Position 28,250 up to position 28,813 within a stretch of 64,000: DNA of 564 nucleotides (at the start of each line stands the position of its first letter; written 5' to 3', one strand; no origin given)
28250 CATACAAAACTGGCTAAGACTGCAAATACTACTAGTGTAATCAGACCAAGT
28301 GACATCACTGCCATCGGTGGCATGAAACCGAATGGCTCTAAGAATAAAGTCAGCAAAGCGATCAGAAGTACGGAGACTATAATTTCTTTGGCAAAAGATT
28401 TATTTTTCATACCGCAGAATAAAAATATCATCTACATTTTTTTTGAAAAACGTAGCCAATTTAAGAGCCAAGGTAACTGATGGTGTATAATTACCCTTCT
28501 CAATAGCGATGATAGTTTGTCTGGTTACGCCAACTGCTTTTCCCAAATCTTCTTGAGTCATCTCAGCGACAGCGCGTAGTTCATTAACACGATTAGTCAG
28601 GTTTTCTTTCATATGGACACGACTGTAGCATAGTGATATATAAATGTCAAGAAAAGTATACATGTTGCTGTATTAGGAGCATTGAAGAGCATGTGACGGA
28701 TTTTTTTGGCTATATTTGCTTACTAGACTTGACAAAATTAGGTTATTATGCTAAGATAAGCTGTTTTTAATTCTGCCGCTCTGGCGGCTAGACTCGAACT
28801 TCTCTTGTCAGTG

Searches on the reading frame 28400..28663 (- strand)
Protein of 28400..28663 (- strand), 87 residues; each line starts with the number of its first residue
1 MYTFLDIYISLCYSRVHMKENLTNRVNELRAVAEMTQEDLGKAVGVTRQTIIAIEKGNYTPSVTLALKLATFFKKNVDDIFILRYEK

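Call 43: search_protein_families(library=pfam, proteins=[window:28400-28663:-], max_evalue=0.001)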
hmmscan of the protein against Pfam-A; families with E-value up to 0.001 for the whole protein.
window:28400-28663:- (87 aa): 4 families
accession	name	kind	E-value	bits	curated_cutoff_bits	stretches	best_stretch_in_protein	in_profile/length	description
PF01381.28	HTH_3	-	6.8e-12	45.7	23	1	33-79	8-54/55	Helix-turn-helix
PF12844.13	HTH_19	-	9.6e-07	29.1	30.2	1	24-76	2-54/64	Helix-turn-helix domain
PF13560.12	HTH_31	-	2.1e-06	28.4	27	1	26-72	6-53/64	Helix-turn-helix domain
PF13443.12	HTH_26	-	0.00044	20.9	22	1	27-83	3-60/63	Cro/C1-type HTH DNA-binding domain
